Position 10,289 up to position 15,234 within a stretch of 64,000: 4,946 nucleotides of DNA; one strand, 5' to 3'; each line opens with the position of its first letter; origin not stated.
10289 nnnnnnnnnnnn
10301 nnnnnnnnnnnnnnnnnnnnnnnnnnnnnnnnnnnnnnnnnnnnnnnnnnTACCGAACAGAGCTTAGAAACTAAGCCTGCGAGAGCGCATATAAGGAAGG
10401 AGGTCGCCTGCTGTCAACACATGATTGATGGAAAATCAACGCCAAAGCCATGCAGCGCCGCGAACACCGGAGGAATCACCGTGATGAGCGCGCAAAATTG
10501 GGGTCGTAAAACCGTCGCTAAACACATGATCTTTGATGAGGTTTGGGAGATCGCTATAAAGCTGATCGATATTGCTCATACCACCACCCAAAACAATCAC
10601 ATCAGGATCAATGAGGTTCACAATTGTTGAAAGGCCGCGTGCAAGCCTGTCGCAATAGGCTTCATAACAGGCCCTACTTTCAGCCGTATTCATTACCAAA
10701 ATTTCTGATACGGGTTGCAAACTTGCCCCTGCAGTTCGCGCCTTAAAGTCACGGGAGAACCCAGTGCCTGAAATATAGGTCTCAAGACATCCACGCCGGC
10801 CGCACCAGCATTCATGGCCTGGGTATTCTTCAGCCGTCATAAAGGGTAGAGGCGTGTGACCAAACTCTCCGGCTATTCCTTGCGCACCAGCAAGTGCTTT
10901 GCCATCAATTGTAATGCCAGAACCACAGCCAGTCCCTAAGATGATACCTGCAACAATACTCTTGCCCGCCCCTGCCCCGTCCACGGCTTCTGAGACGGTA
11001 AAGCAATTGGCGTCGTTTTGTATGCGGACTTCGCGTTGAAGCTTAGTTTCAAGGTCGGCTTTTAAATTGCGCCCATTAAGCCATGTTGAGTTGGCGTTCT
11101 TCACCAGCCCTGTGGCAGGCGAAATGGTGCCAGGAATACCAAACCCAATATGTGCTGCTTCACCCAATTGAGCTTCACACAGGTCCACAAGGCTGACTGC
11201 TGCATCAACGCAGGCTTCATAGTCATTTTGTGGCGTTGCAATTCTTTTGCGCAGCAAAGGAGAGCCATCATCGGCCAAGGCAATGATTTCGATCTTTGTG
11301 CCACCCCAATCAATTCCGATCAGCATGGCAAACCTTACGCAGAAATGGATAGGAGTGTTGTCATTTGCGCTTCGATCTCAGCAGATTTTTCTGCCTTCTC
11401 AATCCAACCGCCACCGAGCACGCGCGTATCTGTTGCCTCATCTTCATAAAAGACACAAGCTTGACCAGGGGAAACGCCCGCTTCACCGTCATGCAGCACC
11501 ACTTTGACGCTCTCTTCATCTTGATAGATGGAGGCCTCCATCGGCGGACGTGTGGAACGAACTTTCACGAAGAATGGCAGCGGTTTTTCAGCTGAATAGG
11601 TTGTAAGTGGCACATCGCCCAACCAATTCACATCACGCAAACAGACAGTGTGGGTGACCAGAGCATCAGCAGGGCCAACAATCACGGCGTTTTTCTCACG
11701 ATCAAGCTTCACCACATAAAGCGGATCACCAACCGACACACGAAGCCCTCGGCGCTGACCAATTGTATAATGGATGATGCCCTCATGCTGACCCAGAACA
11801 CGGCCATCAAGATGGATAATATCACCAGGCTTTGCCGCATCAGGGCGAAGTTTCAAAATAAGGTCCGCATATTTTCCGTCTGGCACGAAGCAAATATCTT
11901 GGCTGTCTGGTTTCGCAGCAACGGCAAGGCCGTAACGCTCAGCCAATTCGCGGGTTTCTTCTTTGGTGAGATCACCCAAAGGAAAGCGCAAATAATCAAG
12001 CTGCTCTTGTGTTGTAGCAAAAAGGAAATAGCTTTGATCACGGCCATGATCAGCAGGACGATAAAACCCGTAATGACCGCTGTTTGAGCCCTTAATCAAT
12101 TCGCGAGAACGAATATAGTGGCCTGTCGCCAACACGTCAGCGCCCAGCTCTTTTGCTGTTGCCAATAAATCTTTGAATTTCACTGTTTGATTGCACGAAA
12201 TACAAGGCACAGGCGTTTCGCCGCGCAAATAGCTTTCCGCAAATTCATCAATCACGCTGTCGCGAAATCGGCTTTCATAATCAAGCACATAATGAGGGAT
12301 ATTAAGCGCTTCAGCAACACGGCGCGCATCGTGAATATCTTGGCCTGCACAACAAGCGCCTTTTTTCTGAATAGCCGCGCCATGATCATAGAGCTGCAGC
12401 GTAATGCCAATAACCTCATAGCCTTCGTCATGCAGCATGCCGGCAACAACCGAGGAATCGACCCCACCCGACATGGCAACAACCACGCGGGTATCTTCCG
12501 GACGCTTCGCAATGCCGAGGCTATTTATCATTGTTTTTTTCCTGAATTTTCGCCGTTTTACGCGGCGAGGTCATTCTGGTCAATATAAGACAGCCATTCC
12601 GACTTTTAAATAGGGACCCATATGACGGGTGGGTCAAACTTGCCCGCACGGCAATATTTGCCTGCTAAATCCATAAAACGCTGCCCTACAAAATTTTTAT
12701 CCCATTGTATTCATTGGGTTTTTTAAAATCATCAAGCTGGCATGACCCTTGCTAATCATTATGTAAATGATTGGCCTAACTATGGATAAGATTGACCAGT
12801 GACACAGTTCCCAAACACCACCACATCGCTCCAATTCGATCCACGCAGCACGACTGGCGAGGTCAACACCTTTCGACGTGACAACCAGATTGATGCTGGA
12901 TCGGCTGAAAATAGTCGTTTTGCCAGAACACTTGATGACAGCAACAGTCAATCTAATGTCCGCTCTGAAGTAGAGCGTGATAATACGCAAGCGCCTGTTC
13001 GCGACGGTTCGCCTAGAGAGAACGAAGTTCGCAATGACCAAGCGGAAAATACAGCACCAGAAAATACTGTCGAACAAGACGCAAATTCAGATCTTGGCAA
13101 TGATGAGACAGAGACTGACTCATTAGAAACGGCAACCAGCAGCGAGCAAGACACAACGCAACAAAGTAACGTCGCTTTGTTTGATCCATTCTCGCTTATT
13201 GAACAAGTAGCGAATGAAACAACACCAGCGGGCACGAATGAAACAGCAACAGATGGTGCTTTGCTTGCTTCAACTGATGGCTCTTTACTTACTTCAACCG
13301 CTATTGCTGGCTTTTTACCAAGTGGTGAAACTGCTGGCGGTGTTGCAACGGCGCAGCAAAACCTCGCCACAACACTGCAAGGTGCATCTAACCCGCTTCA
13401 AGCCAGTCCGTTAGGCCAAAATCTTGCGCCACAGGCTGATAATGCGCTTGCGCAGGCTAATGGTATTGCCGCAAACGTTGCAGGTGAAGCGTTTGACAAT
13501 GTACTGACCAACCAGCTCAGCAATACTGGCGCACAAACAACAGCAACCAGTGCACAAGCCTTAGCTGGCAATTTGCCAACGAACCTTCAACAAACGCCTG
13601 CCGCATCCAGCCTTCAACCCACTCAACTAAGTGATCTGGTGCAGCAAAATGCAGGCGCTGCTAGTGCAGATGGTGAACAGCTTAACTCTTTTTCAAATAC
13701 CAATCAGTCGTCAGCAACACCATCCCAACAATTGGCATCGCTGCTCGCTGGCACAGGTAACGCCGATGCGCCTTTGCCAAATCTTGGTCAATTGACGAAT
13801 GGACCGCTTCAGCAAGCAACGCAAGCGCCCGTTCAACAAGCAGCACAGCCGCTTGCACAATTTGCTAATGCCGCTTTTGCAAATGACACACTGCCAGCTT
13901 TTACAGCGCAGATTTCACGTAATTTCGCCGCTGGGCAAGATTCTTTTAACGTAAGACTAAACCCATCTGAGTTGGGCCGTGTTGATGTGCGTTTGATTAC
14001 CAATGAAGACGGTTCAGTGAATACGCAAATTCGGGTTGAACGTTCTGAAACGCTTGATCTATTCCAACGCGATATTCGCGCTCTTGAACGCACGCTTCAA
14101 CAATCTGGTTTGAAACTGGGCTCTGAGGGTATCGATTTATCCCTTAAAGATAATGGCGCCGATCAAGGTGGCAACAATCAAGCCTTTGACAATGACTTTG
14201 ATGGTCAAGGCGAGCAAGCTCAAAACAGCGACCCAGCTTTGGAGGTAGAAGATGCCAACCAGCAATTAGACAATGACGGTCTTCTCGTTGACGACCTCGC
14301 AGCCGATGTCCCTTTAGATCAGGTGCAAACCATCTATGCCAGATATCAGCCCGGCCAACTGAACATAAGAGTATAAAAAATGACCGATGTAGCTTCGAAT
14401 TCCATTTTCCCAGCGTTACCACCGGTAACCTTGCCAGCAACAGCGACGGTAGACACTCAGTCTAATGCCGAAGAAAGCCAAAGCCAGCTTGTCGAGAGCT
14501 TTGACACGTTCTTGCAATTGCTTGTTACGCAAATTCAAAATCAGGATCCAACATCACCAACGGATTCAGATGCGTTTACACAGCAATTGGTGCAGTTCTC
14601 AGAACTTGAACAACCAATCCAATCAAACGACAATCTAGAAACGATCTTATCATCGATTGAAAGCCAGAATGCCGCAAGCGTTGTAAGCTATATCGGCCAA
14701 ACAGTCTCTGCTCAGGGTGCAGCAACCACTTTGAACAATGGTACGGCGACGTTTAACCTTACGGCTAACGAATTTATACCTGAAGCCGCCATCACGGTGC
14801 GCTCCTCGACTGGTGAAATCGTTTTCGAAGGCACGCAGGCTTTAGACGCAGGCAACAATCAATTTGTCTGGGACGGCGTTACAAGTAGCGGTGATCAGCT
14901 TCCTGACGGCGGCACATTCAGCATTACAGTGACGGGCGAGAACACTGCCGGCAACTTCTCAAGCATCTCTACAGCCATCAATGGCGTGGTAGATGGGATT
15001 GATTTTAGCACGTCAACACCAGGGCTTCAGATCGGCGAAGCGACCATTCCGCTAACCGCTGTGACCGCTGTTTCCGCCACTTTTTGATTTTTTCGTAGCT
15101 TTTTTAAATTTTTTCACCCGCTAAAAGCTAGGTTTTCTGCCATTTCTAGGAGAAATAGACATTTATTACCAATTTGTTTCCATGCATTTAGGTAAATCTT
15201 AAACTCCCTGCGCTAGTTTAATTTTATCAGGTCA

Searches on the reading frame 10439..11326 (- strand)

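Call 72: search_protein_families(library=pfam, proteins=[window:10439-11326:-], max_evalue=0.0001)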
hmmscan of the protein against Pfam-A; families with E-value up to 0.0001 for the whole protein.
window:10439-11326:- (296 aa): 3 families
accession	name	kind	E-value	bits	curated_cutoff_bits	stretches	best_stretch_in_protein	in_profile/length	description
PF00480.26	ROK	-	6.3e-76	256.1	22.9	1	3-296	2-292/294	ROK family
PF02685.22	Glucokinase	-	1.1e-05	25.1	22.1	1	6-203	4-206/314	Glucokinase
PF01869.26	BcrAD_BadFG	-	4e-05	23.7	31.5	0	3-48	1-45/271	BadF/BadG/BcrA/BcrD ATPase family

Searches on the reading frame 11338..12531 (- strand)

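Call 72: search_protein_families(library=pfam, proteins=[window:11338-12531:-], max_evalue=0.0001)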
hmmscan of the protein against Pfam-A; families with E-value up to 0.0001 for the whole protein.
window:11338-12531:- (398 aa): 5 families
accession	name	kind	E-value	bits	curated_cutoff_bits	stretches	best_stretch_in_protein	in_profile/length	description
PF03054.22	tRNA_Me_trans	-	1.3e-74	250.7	20.6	1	15-217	2-201/202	tRNA methyl transferase HUP domain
PF20259.3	tRNA_Me_trans_M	-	6.2e-21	74.2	27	1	233-286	10-65/66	tRNA methyl transferase PRC-barrel domain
PF20258.4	tRNA_Me_trans_C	-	1.1e-15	58.2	20.6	1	294-377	2-77/77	Aminomethyltransferase beta-barrel domain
PF06508.19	QueC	-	3.4e-06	27.2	22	0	16-86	2-61/210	Queuosine biosynthesis protein QueC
PF00733.27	Asn_synthase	-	2.6e-05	24.5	21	1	13-87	17-81/354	Asparagine synthase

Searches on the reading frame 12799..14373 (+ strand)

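Call 73: search_protein_families(library=pfam, proteins=[window:12799-14373:+], max_evalue=0.0001)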
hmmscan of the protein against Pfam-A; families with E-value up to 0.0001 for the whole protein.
window:12799-14373:+ (525 aa): 1 family
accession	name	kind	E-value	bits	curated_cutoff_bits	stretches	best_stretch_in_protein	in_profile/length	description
PF02120.21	Flg_hook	-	2.6e-14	53.2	29.8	1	373-442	5-73/85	Flagellar hook-length control protein FliK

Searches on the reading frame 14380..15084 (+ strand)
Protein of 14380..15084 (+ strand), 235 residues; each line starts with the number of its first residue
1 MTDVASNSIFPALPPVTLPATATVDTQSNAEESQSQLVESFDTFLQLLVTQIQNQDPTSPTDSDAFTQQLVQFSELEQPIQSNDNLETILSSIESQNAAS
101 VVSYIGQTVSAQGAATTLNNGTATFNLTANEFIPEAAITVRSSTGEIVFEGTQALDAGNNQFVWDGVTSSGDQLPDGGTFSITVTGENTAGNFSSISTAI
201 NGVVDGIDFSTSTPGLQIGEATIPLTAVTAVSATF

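Call 73: search_protein_families(library=pfam, proteins=[window:14380-15084:+], max_evalue=0.0001)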
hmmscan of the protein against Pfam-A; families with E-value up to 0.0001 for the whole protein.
window:14380-15084:+ (235 aa): 3 families
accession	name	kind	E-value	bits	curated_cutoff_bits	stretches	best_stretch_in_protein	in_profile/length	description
PF03963.19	FlgD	-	2.4e-17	63.3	27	1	21-87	8-74/75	Flagellar hook capping protein - N-terminal region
PF13860.13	FlgD_ig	-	3.6e-09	36.9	27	1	119-188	6-77/79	FlgD Ig-like domain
PF13861.12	FLgD_tudor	-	5.5e-07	30.1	26.9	1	97-229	2-58/58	FlgD Tudor-like domain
